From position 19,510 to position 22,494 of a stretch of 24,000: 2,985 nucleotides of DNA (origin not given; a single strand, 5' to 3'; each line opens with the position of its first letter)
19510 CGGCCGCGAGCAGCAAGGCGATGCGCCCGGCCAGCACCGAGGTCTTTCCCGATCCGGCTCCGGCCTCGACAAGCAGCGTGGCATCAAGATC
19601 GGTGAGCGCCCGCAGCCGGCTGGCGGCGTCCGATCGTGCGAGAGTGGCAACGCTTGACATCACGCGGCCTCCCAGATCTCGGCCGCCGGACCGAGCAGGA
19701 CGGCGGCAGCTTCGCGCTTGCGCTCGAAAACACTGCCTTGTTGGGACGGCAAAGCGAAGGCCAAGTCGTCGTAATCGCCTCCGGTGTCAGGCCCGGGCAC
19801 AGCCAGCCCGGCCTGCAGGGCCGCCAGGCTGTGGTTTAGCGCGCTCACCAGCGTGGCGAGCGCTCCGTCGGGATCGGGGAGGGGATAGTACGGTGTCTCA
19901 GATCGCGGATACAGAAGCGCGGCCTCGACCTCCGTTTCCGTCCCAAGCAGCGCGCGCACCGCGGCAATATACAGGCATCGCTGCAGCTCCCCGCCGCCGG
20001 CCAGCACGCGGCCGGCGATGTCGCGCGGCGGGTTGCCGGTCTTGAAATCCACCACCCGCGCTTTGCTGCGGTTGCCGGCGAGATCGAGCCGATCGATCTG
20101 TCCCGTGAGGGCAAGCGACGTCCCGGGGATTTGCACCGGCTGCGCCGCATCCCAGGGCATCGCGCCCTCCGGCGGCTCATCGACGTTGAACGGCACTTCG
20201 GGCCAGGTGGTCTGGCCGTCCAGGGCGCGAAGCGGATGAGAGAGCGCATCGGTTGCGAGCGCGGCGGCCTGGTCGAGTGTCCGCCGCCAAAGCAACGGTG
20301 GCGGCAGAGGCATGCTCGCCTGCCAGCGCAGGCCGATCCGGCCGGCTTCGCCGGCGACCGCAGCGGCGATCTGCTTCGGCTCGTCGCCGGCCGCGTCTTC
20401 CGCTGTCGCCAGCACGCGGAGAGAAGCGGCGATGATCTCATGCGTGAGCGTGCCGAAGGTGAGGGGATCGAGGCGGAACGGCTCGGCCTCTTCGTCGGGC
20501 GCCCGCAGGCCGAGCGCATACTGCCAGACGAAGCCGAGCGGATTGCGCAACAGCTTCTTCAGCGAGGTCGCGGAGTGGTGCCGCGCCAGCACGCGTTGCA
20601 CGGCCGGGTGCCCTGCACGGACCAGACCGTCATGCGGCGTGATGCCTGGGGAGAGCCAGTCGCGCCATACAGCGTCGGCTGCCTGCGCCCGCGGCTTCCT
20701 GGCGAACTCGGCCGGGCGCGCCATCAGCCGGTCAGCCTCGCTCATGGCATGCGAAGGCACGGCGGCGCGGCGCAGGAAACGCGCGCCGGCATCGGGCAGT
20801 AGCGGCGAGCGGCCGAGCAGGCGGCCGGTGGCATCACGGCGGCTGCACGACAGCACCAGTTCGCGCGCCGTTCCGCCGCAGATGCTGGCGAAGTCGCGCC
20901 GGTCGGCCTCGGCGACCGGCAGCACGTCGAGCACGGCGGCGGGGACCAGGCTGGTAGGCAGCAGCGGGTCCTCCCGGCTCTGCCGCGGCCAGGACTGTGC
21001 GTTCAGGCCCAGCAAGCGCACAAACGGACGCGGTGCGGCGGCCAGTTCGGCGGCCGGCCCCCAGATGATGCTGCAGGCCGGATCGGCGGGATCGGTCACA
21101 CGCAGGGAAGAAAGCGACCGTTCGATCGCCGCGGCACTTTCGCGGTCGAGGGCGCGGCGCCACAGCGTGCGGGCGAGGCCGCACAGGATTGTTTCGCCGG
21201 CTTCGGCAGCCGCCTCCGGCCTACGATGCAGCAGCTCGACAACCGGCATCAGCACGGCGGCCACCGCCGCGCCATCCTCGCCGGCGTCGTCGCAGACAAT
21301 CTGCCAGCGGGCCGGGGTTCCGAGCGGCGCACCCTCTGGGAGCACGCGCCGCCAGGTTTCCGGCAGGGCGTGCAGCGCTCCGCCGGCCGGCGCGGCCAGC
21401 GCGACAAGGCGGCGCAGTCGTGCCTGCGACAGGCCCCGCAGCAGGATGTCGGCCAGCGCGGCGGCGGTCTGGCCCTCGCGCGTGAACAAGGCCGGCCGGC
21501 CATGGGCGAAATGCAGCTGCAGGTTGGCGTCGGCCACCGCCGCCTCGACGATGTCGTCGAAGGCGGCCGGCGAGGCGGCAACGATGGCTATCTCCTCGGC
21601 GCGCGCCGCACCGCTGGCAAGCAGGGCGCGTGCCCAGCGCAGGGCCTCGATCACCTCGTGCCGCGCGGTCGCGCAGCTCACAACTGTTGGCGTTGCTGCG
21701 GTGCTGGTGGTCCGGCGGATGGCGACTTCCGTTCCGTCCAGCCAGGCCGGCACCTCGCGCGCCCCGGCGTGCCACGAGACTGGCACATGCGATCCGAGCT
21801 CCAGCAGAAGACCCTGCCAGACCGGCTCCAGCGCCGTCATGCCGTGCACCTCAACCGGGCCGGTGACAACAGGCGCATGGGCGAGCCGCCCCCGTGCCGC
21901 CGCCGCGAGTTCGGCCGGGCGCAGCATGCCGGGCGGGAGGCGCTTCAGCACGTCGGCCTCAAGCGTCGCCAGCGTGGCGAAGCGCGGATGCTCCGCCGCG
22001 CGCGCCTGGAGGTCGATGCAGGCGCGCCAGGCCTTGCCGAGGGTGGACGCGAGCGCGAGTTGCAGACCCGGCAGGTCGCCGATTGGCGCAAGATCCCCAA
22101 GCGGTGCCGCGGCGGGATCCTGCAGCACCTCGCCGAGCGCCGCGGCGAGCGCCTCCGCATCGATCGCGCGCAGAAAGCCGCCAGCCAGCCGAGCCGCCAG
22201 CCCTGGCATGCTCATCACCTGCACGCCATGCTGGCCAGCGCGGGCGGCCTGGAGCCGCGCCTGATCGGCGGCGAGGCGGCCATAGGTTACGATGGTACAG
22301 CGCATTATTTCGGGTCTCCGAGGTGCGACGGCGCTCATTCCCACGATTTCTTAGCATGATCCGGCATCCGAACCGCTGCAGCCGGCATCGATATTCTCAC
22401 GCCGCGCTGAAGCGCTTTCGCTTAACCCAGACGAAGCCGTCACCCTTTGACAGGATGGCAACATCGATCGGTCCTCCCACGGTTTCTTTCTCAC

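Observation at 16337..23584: Three-gene operon: Ntn-peptidase homologue + AddB-like + AddA-like in an accessory context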

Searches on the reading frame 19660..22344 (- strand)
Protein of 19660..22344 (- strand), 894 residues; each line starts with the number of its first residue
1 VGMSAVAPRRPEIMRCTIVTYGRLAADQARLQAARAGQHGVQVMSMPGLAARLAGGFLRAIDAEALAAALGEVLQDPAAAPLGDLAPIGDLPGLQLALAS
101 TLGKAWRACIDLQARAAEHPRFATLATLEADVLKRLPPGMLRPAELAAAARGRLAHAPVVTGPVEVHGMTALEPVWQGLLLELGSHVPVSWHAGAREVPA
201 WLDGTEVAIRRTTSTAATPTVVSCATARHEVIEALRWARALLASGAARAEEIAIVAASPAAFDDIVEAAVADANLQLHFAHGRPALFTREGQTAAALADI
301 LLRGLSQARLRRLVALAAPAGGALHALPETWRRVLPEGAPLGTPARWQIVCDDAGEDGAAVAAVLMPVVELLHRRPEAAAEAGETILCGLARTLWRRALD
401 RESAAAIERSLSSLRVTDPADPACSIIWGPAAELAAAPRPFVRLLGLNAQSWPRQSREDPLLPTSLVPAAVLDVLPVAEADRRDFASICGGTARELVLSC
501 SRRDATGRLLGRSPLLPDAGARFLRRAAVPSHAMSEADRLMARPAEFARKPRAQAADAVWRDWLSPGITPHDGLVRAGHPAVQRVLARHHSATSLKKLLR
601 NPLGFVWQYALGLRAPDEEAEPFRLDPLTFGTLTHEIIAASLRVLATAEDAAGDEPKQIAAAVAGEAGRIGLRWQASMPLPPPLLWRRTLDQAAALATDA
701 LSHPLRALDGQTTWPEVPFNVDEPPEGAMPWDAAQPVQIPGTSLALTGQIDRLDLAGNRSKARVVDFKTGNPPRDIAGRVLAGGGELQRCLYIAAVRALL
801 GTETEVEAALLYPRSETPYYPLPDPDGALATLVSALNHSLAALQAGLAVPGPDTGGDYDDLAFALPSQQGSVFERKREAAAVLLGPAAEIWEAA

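Call 6: search_protein_families(library=pfam, proteins=[window:19660-22344:-], max_evalue=0.01)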
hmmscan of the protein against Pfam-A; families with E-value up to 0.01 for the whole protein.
window:19660-22344:- (894 aa): 1 family
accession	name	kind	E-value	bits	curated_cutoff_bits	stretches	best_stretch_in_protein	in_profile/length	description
PF12705.13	PDDEXK_1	-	1.3e-20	74.9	22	1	591-813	3-189/247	PD-(D/E)XK nuclease superfamily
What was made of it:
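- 19660..22305 (-): AddB-like subunit, 881 aa. It has a C-terminal RecB-type PD-(D/E)XK nuclease, no Walker A and no Fe-S cysteines. PDDEXK_1 at 1.3e-20 (call 6).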

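Call 7: search_protein_families(library=padloc, proteins=[window:19660-22344:-], max_evalue=0.01)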
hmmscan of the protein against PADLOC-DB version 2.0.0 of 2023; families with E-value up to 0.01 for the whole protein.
window:19660-22344:- (894 aa): 0 families

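Call 8: search_protein_families(library=ncbifam, proteins=[window:19660-22344:-], max_evalue=0.01)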
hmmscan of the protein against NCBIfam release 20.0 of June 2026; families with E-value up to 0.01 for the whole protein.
window:19660-22344:- (894 aa): 1 family
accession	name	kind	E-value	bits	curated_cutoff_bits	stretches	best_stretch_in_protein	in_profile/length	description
TIGR03623.1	TIGR03623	subfamily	5.6e-09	34.8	299.6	0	444-521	479-557/876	probable DNA repair protein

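Call 29: find_homologous_proteins(query=window:19660-22344:-)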
Query window:19660-22344:- (894 aa): 786 proteins with E <= 0.001 among 8000 candidates; the best 120 are listed.
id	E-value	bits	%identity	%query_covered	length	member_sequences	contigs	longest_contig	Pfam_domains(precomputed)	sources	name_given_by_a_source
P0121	0.0e+0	1908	100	99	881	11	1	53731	PF12705.14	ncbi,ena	-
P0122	0.0e+0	1672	88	99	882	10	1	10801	PF12705.14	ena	-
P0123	0.0e+0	1369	74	99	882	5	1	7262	PF12705.14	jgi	jgi:hypothetical protein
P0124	0.0e+0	1324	74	96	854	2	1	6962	PF12705.14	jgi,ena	-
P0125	0.0e+0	1280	71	99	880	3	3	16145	PF12705.14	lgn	-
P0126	0.0e+0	1266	70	99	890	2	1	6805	PF12705.14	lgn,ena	-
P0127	0.0e+0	1178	63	98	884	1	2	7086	PF12705.14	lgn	-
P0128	0.0e+0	1174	65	98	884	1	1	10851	PF12705.14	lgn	-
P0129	0.0e+0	1168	64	98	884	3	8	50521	PF12705.14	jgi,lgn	jgi:hypothetical protein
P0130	0.0e+0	1166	64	98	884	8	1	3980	PF12705.14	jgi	jgi:hypothetical protein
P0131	0.0e+0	1163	64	98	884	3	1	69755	PF12705.14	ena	-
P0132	0.0e+0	1160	64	98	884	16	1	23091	PF12705.14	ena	-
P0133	0.0e+0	1157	63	99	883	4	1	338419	PF12705.14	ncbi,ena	-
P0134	0.0e+0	1157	64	98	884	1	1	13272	PF12705.14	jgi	jgi:hypothetical protein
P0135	0.0e+0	1150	63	98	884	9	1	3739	PF12705.14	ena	-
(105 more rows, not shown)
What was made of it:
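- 19660..22305 (-): It is 100% identical to P0121 (call 29).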

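Call 30: search_dna_similar(query=window:19660-22305:-, collection=plasmids, mode=protein, max_rows=30)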
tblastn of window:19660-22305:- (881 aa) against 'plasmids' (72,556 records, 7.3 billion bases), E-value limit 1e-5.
Records with a match: 61; places in all: 62; records where one place covers at least 80% of the query: 55.
Best place of each record, by identity: <60% 61.
By first word of the organism name: Rhizobium 15; Bradyrhizobium 11; Mesorhizobium 8; Agrobacterium 4; Sulfitobacter 3; Sinorhizobium 2; Shinella 2; Methylorubrum 2; Sphingomonas 2; Bosea 2; and 10 more.
By predicted mobility (MOB-suite, as given by PLSDB): conjugative 40; mobilizable 12; non-mobilizable 9.
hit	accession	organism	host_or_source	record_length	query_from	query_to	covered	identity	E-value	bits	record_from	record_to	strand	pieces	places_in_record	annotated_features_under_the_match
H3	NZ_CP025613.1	Niveispirillum cyanobacteriorum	sing cell,cyanobacterial aggregates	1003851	75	880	91%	50.4%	4e-171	558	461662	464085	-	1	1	none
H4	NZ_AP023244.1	Mesorhizobium sp. 113-3-3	Lotus japonicus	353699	75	880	91%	49.9%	2e-170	556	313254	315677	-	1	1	PD-(D/E)XK nuclease family protein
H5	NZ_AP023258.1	Mesorhizobium sp. L-2-11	Lotus japonicus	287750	75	880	91%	49.9%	5e-168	549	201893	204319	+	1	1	PD-(D/E)XK nuclease family protein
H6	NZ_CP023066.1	Sinorhizobium sp. CCBAU 05631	G.max,nodule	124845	75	880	91%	48.6%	3e-160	526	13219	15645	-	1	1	PD-(D/E)XK nuclease family protein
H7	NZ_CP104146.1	Rhizobium sullae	Sulla coronaria,cell culture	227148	75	880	91%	48.3%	2e-168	550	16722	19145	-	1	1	PD-(D/E)XK nuclease family protein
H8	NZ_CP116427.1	Sulfitobacter faviae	Hexacorallia,culture,Cold water coral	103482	75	880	91%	48.2%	2e-165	541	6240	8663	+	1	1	PD-(D/E)XK nuclease family protein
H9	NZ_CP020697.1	Sulfitobacter sp. D7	calanoid copepod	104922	75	880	91%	48.2%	2e-165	541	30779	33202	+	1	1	PD-(D/E)XK nuclease family protein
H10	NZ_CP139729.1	Sulfitobacter faviae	Bacterial Culture,hydrothermal vent ...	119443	75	880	91%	48.2%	2e-165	541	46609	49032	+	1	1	PD-(D/E)XK nuclease family protein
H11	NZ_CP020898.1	Rhizobium phaseoli Brasil 5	Phaseolus vulgaris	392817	75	880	91%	48.2%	4e-165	541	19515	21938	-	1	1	PD-(D/E)XK nuclease family protein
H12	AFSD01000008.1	Agrobacterium tumefaciens F2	soil near Harbin Institute of Technology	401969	75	880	91%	48.2%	1e-163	536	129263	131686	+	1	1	hypothetical protein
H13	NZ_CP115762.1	Paracoccus sp. SCSIO 75233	cell culture,sediment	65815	75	880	91%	48.1%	9e-162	531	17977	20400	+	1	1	PD-(D/E)XK nuclease family protein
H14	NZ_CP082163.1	Bradyrhizobium sp. 195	Acmispon strigosus,cell culture,root ...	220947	78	880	91%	48.3%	2e-160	527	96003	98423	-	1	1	PD-(D/E)XK nuclease family protein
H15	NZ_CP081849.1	Polymorphobacter megasporae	Megaspora,lichen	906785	78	880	91%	48.2%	2e-152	504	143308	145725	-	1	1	PD-(D/E)XK nuclease family protein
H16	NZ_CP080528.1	Mesorhizobium sp. AR07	Oxytropis sp.,Cell culture,root nodule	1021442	75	880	91%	48.0%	9e-166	542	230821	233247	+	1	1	record has no annotation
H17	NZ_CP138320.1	Agrobacterium fabrum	Blueberry,Crown gall tissues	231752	75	880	91%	48.0%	1e-165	542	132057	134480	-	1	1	PD-(D/E)XK nuclease family protein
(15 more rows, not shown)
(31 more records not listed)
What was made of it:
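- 40 of the 61 plasmids carrying it are conjugative (call 30). Relatives are plasmid-borne in genera that have chromosomal addAB (call 30, plus general knowledge).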

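Call 31: find_encoding_contigs(protein=P0121, flank=10000, max_places=2)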
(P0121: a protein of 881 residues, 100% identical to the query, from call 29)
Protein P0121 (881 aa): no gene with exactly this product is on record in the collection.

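Call 32: get_annotated_region(hit=H8, flank=9000)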
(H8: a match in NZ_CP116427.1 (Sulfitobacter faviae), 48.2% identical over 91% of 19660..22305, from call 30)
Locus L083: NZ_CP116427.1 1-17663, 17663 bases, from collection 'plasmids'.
description: Sulfitobacter faviae strain SCSIO W_1865 plasmid unnamed4, complete sequence
organism: Sulfitobacter faviae (NCBI taxid 1775881)
taxonomy: Bacteria; Pseudomonadota; Alphaproteobacteria; Rhodobacterales; Roseobacteraceae; Sulfitobacter; Sulfitobacter faviae
host: -; source: Hexacorallia,culture,Cold water coral; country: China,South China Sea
typing (MOB-suite, as given by PLSDB): mobilizable; replicon rep_cluster_392,rep_cluster_517; relaxase MOBP
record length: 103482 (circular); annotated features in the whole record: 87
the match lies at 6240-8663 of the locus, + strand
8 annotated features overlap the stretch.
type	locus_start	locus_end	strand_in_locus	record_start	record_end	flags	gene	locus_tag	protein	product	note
CDS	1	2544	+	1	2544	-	-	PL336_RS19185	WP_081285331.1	TerB N-terminal domain-containing protein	-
CDS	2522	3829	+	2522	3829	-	-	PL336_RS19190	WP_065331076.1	ATP-binding protein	-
CDS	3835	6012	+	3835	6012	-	-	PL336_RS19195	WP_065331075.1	DEAD/DEAH box helicase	-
CDS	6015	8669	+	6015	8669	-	-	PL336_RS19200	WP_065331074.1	PD-(D/E)XK nuclease family protein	-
CDS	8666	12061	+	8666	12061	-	-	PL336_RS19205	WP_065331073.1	UvrD-helicase domain-containing protein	-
CDS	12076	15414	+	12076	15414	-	-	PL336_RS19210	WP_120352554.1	DEAD/DEAH box helicase family protein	-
CDS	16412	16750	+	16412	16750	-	-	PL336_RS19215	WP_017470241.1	DUF736 family protein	-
CDS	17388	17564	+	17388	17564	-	-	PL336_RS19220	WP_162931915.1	hypothetical protein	-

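Call 33: get_annotated_region(hit=H7, flank=9000)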
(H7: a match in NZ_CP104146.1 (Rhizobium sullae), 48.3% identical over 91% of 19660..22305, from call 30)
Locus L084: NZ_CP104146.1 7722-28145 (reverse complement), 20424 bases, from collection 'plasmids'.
description: Rhizobium sullae strain WSM1592 plasmid pWSM1592_3, complete sequence
organism: Rhizobium sullae (NCBI taxid 50338)
taxonomy: Bacteria; Pseudomonadota; Alphaproteobacteria; Hyphomicrobiales; Rhizobiaceae; Rhizobium; Rhizobium sullae
host: -; source: Sulla coronaria,cell culture; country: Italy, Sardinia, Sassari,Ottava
typing (MOB-suite, as given by PLSDB): conjugative; relaxase MOBQ; mating-pair formation MPF_T
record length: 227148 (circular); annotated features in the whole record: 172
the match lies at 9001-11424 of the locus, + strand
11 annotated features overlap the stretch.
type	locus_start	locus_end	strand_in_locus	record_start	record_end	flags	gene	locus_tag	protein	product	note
CDS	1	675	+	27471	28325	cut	-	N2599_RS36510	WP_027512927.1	response regulator transcription factor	-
CDS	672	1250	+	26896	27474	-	-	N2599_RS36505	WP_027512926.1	hypothetical protein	-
CDS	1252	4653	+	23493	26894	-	-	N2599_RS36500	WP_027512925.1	UvrD-helicase domain-containing protein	-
CDS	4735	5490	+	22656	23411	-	-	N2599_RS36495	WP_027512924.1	multiubiquitin domain-containing protein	-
CDS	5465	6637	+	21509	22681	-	-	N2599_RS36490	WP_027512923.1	ThiF family adenylyltransferase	-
CDS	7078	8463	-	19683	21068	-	-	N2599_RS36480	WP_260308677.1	transposase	-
CDS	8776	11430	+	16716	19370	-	-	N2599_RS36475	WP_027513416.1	PD-(D/E)XK nuclease family protein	-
CDS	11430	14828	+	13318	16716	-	-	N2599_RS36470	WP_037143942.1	UvrD-helicase domain-containing protein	-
CDS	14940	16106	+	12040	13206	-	-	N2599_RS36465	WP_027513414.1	DUF6361 family protein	-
CDS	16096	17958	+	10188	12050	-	-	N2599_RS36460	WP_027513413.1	phospholipase D family protein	-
CDS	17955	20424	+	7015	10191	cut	-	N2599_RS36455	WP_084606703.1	helicase-related protein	-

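Call 36: find_related_loci(query=window:19660-22305:-, collection=metagenome_contigs, flank=10000)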
Query window:19660-22305:- (881 aa) in metagenome_contigs; peptide patterns used: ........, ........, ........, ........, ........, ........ (x = any residue, [..] = any of these).
303 stretches matched a pattern; 93 encode a relative of the query (tblastn E <= 1e-3); the best 80 are kept; 80 distinct loci.
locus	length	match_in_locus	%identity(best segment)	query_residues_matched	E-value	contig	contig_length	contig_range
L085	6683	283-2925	89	1-881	0e+0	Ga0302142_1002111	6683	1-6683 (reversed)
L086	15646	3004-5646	89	1-881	0e+0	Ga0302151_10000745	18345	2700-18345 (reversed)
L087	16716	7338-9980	89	1-881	0e+0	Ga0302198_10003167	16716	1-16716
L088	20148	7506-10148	89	1-881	0e+0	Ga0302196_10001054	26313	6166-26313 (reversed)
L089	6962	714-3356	74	1-881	0e+0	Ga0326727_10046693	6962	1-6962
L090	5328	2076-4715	63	2-880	0e+0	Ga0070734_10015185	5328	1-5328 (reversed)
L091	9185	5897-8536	64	2-880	0e+0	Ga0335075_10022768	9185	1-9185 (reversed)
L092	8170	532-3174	63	1-880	0e+0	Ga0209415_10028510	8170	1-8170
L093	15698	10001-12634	52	2-880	0e+0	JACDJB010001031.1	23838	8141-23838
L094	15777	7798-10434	50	2-880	0e+0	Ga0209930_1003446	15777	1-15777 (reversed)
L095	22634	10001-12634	51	2-880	0e+0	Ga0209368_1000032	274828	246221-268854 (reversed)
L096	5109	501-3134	51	2-880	0e+0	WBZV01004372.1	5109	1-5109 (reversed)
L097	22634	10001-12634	51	2-880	0e+0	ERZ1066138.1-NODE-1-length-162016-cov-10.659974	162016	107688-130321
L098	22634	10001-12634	51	2-879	0e+0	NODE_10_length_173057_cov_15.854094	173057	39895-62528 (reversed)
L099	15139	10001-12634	50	2-880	0e+0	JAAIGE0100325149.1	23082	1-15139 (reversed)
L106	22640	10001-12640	52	1-880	0e+0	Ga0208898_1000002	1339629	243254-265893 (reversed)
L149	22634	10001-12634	50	2-880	0e+0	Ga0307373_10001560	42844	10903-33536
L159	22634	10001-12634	50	1-879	0e+0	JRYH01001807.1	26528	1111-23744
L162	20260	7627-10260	50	2-880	0e+0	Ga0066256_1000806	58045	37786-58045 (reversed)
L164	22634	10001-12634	51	2-880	0e+0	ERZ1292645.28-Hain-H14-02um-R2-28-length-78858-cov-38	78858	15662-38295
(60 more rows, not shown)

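Call 40: search_protein_families(library=pfam, proteins=[L159:5358-8861:-, L164:17211-19067:+, L149:16135-17352:+, L106:16053-19394:+, L162:17085-20237:-], max_evalue=0.001)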
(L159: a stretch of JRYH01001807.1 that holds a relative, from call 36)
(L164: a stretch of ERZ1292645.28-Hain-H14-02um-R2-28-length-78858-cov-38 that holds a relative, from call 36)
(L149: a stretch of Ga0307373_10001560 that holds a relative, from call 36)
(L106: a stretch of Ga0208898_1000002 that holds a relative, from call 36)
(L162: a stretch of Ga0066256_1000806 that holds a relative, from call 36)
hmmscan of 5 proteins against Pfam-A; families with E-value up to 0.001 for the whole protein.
L159:5358-8861:- (1167 aa): 6 families
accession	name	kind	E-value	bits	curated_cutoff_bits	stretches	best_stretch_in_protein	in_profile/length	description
PF13020.12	NOV_C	-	2.2e-21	76.1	22.1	1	1045-1129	1-85/91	Protein NO VEIN, C-terminal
PF00271.37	Helicase_C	-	7.3e-21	74.9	23.5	1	503-606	11-110/110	Helicase conserved C-terminal domain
PF00176.29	SNF2-rel_dom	-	5e-16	59.1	24.9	1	126-348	20-251/290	SNF2-related domain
PF04851.21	ResIII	-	1.7e-13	51.2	22.5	1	108-273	6-163/164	Type III restriction enzyme, res subunit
PF00270.35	DEAD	-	1.3e-09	38.4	26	1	128-273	19-161/167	DEAD/DEAH box helicase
PF09848.15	SLFN-g3_helicase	-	0.00015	21.6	24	1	131-239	9-93/354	Schlafen group 3, DNA/RNA helicase domain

L164:17211-19067:+ (618 aa): 0 families

L149:16135-17352:+ (405 aa): 1 family
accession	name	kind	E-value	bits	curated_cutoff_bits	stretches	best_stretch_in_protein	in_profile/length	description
PF19888.4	DUF6361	-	4.3e-12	46.2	25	1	28-134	29-130/388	Family of unknown function (DUF6361)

L106:16053-19394:+ (1113 aa): 4 families
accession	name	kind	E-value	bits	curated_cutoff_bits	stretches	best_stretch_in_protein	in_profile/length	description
PF04851.21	ResIII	-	8e-21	75.1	22.5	1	162-334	4-164/164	Type III restriction enzyme, res subunit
PF00270.35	DEAD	-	2.2e-10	40.9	26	1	180-333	13-161/167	DEAD/DEAH box helicase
PF00271.37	Helicase_C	-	3.2e-10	40.7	23.5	1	394-491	13-108/110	Helicase conserved C-terminal domain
PF18766.7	SWI2_SNF2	-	1.4e-07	31.8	26.7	1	166-384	2-208/221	SWI2/SNF2 ATPase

L162:17085-20237:- (1050 aa): 1 family
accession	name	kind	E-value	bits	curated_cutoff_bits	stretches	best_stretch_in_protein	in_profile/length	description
PF00271.37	Helicase_C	-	4.9e-06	27.2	23.5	1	819-873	57-109/110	Helicase conserved C-terminal domain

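Call 69: search_protein_families(library=pfam, proteins=[L088:233-1108:+, L088:1550-2332:-, L088:2209-3012:+, L088:2752-3420:-, L088:3261-3932:-, L088:3960-4706:+, L088:6733-7224:+, L088:13919-14452:-, L088:15364-16452:+, L088:16800-19610:-], max_evalue=0.001)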
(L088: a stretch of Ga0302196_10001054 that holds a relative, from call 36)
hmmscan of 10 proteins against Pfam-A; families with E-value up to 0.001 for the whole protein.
L088:233-1108:+ (292 aa): 0 families

L088:1550-2332:- (261 aa): 0 families

L088:2209-3012:+ (268 aa): 0 families

L088:2752-3420:- (223 aa): 0 families

L088:3261-3932:- (224 aa): 1 family
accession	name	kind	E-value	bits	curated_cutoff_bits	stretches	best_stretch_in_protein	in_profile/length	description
PF04352.18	ProQ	-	4.8e-12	46.2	27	1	129-214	9-99/109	ProQ/FINO family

L088:3960-4706:+ (249 aa): 0 families

L088:6733-7224:+ (164 aa): 0 families

L088:13919-14452:- (178 aa): 0 families

L088:15364-16452:+ (363 aa): 0 families

L088:16800-19610:- (937 aa): 5 families
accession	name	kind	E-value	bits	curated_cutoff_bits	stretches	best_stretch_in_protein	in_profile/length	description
PF00563.25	EAL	-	6e-65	219.4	31.3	1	690-922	2-234/236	EAL domain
PF00360.26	PHY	-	5.6e-44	150.1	27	1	333-510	4-181/183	Phytochrome region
PF00990.26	GGDEF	-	7.6e-38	130.2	23.8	1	520-670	2-161/161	Diguanylate cyclase, GGDEF domain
PF08446.17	PAS_2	-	7.5e-17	62.4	21.4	1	20-126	1-107/107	PAS fold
PF01590.32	GAF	-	2.4e-10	41.5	22.4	1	153-311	3-129/133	GAF domain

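Call 87: search_solved_structures(query=window:19660-22305:-, max_evalue=1)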
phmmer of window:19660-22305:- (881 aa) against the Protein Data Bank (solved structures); distinct sequences matched with E-value up to 1: 0.
